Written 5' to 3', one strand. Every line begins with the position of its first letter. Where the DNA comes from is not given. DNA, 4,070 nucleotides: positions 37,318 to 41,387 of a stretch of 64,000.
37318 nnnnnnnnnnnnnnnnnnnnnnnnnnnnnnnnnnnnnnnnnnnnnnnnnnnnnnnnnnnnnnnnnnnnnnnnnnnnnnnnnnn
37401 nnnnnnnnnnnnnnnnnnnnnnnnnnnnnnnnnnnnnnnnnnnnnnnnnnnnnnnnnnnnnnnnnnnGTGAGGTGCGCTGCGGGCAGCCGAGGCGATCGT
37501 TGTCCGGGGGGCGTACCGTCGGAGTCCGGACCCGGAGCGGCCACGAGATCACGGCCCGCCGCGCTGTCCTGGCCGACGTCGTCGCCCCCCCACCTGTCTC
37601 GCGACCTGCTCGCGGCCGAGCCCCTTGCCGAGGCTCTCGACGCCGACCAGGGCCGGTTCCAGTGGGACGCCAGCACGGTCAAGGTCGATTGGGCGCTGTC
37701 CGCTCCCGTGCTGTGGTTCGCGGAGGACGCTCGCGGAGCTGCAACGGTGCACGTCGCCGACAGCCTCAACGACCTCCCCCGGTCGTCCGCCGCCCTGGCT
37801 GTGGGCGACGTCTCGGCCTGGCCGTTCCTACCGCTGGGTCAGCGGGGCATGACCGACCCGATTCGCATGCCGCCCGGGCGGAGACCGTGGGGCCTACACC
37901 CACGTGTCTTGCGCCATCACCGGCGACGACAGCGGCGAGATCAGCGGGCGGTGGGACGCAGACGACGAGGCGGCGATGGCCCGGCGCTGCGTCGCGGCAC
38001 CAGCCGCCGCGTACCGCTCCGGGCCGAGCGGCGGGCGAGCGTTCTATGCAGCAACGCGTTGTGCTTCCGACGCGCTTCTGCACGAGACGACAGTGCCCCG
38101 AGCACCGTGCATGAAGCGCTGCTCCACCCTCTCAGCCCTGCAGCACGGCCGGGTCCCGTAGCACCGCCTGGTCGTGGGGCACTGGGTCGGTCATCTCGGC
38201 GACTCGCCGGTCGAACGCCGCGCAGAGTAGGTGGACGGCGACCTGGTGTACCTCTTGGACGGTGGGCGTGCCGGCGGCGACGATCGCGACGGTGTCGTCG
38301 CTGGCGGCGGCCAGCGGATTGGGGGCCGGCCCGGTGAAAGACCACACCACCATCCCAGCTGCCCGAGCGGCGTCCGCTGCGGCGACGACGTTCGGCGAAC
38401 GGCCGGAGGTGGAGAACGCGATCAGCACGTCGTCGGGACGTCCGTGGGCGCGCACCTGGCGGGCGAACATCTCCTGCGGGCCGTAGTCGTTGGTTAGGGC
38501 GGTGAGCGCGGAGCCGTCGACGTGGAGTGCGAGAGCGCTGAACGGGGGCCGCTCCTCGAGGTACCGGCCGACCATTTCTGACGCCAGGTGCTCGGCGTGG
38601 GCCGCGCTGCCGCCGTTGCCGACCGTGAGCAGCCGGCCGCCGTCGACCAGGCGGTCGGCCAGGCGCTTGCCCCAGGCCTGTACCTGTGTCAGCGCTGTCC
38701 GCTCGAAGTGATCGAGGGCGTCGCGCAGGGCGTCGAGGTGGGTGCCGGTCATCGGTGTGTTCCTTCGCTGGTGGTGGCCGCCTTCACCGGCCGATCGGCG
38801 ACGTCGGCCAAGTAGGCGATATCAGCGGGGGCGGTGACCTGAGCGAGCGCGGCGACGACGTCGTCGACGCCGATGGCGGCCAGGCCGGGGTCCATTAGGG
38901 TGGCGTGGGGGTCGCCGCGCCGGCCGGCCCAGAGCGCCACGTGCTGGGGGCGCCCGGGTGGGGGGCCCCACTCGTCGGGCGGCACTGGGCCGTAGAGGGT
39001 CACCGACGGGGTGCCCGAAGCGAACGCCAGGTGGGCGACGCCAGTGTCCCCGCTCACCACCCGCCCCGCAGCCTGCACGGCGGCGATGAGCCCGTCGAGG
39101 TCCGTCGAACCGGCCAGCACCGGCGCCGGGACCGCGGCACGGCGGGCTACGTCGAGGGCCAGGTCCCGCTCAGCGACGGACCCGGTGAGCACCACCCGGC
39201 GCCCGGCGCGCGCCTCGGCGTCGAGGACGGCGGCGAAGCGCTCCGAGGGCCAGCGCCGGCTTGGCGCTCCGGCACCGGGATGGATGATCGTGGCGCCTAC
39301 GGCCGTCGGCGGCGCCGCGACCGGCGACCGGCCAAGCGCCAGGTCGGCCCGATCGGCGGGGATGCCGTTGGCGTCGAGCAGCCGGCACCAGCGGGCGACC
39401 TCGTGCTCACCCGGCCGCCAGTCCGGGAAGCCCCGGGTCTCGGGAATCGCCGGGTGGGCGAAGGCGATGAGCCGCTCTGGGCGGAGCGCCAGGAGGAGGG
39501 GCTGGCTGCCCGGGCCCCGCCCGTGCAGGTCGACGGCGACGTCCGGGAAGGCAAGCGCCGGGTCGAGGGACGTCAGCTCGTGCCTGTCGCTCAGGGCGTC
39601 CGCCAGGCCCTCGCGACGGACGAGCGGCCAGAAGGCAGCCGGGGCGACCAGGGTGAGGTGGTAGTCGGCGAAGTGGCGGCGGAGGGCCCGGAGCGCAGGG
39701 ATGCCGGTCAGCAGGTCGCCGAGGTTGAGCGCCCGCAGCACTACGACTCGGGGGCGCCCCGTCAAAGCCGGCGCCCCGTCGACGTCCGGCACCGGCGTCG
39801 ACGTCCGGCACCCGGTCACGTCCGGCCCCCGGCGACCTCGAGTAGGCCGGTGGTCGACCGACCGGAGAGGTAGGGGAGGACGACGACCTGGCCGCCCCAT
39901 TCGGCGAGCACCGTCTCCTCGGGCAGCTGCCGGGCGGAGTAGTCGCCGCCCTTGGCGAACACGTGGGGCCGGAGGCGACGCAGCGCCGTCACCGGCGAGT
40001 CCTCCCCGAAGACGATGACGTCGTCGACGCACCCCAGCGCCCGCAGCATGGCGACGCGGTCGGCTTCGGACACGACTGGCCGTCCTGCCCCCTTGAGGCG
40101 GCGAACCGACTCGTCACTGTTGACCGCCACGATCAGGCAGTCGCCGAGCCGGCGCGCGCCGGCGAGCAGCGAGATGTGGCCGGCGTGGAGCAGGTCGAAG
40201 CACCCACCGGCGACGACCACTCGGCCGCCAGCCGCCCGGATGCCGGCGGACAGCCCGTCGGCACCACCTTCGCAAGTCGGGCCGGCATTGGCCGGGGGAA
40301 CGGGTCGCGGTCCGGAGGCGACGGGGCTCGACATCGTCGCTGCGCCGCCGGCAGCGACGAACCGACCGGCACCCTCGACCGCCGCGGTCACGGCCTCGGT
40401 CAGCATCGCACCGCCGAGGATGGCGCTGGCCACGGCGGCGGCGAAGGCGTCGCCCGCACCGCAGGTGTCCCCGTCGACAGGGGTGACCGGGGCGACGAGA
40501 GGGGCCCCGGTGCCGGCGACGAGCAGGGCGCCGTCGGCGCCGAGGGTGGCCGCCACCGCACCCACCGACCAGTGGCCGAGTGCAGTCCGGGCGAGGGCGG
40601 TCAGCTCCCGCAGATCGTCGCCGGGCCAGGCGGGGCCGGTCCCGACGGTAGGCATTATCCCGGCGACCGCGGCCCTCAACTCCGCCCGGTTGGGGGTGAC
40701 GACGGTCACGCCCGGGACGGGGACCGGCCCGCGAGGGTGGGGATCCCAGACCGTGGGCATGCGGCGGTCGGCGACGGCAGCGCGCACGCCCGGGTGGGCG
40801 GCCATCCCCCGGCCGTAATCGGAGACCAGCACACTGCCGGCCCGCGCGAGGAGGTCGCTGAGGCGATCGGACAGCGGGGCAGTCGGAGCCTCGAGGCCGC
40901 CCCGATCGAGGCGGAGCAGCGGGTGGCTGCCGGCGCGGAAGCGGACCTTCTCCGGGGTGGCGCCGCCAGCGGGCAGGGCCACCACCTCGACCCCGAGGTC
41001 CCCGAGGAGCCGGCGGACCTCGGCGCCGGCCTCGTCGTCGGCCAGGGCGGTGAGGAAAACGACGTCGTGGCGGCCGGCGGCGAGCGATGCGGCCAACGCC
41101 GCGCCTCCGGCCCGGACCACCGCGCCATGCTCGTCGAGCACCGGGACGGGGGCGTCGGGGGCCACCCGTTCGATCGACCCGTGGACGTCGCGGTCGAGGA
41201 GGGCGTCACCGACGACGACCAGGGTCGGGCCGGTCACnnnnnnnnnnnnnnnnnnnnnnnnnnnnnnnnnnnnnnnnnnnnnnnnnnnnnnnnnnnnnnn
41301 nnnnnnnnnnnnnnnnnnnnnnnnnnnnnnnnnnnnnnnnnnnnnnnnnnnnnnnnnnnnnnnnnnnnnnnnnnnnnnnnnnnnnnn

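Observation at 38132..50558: Complete ADP-heptose pathway embedded in a 12-kb glycosyltransferase island with carbamoyl- and pyruvyl-transferases in a high-GC Gram-positive-type genome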

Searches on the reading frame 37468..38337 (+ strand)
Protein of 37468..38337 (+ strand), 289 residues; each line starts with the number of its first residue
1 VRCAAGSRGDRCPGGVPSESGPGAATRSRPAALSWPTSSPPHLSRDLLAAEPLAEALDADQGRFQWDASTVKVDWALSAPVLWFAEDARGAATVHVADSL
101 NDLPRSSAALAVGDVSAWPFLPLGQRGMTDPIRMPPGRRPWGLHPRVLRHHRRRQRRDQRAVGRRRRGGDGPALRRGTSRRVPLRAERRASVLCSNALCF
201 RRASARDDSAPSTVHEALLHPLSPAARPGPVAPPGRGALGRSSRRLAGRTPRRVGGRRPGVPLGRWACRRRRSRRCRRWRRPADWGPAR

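Call 68: search_protein_families(library=ncbifam, proteins=[window:37468-38337:+], max_evalue=0.00001)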
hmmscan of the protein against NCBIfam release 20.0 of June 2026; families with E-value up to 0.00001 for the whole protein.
window:37468-38337:+ (289 aa): 0 families

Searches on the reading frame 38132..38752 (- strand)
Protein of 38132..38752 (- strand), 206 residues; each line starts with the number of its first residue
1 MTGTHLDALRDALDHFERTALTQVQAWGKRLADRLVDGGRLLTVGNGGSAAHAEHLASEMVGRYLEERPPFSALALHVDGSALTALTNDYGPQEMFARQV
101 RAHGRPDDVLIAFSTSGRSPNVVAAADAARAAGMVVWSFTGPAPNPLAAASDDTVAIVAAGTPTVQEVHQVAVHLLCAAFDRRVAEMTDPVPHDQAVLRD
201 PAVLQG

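Call 4: search_protein_families(library=pfam, proteins=[window:38132-38752:-], max_evalue=0.01)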
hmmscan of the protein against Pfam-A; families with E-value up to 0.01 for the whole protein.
window:38132-38752:- (206 aa): 2 families
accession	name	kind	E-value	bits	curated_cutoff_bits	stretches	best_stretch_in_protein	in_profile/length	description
PF13580.11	SIS_2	-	1.4e-25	90.3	27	1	6-141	3-138/138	SIS domain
PF01380.27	SIS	-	1.3e-07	31.9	25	1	88-160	35-107/131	SIS domain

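Call 8: find_encoding_contigs(protein=window:38132-38752:-, flank=10000, max_places=6)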
Protein window:38132-38752:- (206 aa): no gene with exactly this product is on record in the collection.

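Call 34: search_protein_families(library=ncbifam, proteins=[window:38132-38752:-], max_evalue=0.00001)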
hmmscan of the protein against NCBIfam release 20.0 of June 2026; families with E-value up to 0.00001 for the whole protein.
window:38132-38752:- (206 aa): 9 families
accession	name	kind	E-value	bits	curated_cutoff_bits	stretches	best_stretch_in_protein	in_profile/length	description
NF010546.0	PRK13936.1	equivalog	6e-46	156.7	276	1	23-186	28-194/197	phosphoheptose isomerase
TIGR00441.1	gmhA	equivalog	3.2e-42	144.2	209.45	1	31-179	4-152/154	D-sedoheptulose 7-phosphate isomerase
NF001628.0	PRK00414.1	equivalog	2.8e-33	115.2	265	1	12-180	16-186/192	D-sedoheptulose 7-phosphate isomerase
NF010547.0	PRK13938.1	equivalog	2.4e-32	112.2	320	1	18-177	25-184/196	D-sedoheptulose 7-phosphate isomerase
NF008138.0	PRK10886.1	equivalog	3.1e-30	105.4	352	1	30-183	33-189/196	DnaA initiator-associating protein DiaA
NF002805.0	PRK02947.1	subfamily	3.6e-10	39.4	135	1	2-140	4-141/247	sugar isomerase domain-containing protein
NF003915.0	PRK05441.1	subfamily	8e-09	34.9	168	1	19-158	43-183/300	N-acetylmuramic acid 6-phosphate etherase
TIGR03127.2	RuMP_HxlB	equivalog_domain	1.2e-08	35.1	160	1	106-191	72-155/178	6-phospho-3-hexuloisomerase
NF009222.0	PRK12570.1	subfamily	2.4e-06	26.6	255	1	22-159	53-189/307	N-acetylmuramic acid 6-phosphate etherase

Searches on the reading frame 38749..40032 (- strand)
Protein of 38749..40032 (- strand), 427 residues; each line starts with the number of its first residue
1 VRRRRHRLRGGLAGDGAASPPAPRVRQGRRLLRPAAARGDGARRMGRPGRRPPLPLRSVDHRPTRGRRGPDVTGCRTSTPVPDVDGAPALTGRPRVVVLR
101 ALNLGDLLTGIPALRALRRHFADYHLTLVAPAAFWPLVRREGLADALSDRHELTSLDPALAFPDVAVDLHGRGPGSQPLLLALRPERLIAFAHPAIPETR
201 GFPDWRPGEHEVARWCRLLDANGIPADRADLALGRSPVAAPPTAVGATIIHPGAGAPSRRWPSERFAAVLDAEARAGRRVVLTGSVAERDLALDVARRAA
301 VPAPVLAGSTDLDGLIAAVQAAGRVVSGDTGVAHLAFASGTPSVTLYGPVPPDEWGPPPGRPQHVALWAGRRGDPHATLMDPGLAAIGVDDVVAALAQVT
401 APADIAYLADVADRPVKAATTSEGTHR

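Call 4: search_protein_families(library=pfam, proteins=[window:38749-40032:-], max_evalue=0.01)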
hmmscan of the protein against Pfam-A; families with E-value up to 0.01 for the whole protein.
window:38749-40032:- (427 aa): 1 family
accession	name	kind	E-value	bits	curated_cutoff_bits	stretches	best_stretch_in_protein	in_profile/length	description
PF01075.23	Glyco_transf_9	-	1.5e-22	80.6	22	1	209-365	62-225/247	Glycosyltransferase family 9 (heptosyltransferase)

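Call 34: search_protein_families(library=ncbifam, proteins=[window:38749-40032:-], max_evalue=0.00001)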
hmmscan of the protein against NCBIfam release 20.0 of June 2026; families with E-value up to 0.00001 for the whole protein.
window:38749-40032:- (427 aa): 6 families
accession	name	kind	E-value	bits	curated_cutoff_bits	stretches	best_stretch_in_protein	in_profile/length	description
TIGR02193.1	heptsyl_trn_I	equivalog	7.9e-16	58.2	185.3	1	252-394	187-314/320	lipopolysaccharide heptosyltransferase I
TIGR02195.1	heptsyl_trn_II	equivalog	1.7e-15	57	134.6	1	251-358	180-292/339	lipopolysaccharide heptosyltransferase II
NF008162.0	PRK10916.1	equivalog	4.3e-12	45.9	569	1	252-367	187-307/348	ADP-heptose--LPS heptosyltransferase RfaF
TIGR02201.1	heptsyl_trn_III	equivalog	4.9e-11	42.3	170.2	1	249-374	185-311/344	putative lipopolysaccharide heptosyltransferase III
NF007742.0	PRK10422.1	equivalog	5.1e-11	42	467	1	249-395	187-338/352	lipopolysaccharide core heptosyltransferase RfaQ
NF008204.0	PRK10964.1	equivalog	1.4e-08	34.2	437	1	256-356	189-288/322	lipopolysaccharide heptosyltransferase RfaC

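Call 42: search_solved_structures(query=window:38749-39819:-, max_evalue=0.001)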
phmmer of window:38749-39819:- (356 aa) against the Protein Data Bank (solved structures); distinct sequences matched with E-value up to 0.001: 5.
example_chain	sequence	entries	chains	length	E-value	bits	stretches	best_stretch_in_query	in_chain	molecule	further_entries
3tov_A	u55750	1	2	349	2e-15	60.1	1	181-287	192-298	Glycosyl transferase family 9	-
1psw_A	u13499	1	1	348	1.3e-10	44.2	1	181-292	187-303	ADP-HEPTOSE LPS HEPTOSYLTRANSFERASE II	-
6dfe_A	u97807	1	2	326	1.4e-08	37.5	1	154-285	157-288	ADP-heptose--LPS heptosyltransferase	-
2gt1_A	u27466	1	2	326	1.4e-08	37.5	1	154-285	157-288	Lipopolysaccharide heptosyltransferase-1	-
2h1f_A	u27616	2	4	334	1.6e-08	37.4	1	154-285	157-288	Lipopolysaccharide heptosyltransferase-1 | Lipopolysaccharide heptosyltransferase 1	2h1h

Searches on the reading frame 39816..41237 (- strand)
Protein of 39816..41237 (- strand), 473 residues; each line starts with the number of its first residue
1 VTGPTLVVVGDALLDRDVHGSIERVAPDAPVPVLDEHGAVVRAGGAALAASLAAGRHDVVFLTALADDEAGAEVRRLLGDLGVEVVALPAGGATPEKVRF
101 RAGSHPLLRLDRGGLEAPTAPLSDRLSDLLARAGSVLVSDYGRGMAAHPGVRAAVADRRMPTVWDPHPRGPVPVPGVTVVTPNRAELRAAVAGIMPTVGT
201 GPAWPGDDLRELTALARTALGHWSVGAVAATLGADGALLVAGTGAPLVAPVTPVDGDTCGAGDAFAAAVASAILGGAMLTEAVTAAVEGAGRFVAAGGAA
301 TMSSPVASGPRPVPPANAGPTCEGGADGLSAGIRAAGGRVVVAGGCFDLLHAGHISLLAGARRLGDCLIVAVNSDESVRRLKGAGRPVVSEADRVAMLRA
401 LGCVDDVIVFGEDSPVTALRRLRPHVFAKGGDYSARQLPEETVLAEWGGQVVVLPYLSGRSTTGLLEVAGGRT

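Call 4: search_protein_families(library=pfam, proteins=[window:39816-41237:-], max_evalue=0.01)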
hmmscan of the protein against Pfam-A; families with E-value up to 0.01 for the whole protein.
window:39816-41237:- (473 aa): 2 families
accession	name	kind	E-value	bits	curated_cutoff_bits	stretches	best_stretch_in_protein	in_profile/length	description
PF01467.32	CTP_transf_like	-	2.3e-19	70.3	21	1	342-433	1-90/133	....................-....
PF00294.29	PfkB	-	1.8e-17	64.1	25.8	1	6-302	4-298/302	pfkB family carbohydrate kinase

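Call 34: search_protein_families(library=ncbifam, proteins=[window:39816-41237:-], max_evalue=0.00001)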
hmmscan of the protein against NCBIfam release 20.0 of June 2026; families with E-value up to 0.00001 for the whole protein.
window:39816-41237:- (473 aa): 10 families
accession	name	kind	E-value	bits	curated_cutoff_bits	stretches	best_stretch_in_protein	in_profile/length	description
NF008454.0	PRK11316.1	equivalog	2.7e-72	243.9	521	1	6-467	13-469/475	bifunctional D-glycero-beta-D-manno-heptose-7-phosphate kinase/D-glycero-beta-D-manno-heptose 1-phosphate adenylyltransferase HldE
TIGR02199.1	rfaE_dom_II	equivalog_domain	5.9e-51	172.1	181.5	1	331-467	4-140/144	D-glycero-beta-D-manno-heptose 1-phosphate adenylyltransferase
TIGR02198.1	rfaE_dom_I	equivalog_domain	4.4e-33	114.7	345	1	5-303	9-306/315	D-glycero-beta-D-manno-heptose-7-phosphate kinase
TIGR00125.1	cyt_tran_rel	domain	5.7e-17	61.6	27.7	1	340-406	1-64/65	adenylyltransferase/cytidyltransferase family protein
TIGR03828.1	pfkB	equivalog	8.4e-09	34.9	292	1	178-296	178-284/305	1-phosphofructokinase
NF001985.0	PRK00777.1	subfamily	1.1e-08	35.3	104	1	340-399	6-63/157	pantetheine-phosphate adenylyltransferase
TIGR03168.1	1-PFK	subfamily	1.5e-08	33.9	216.4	1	178-290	178-278/305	hexose kinase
TIGR01518.1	g3p_cytidyltrns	equivalog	2.8e-08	33.9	165.4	1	341-409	1-67/125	glycerol-3-phosphate cytidylyltransferase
TIGR02152.1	D_ribokin_bact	equivalog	5.7e-08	32.4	299.65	1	216-301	203-288/298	ribokinase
NF041320.1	pfkB_Halo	equivalog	1.9e-06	27.6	400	1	180-301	175-284/302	1-phosphofructokinase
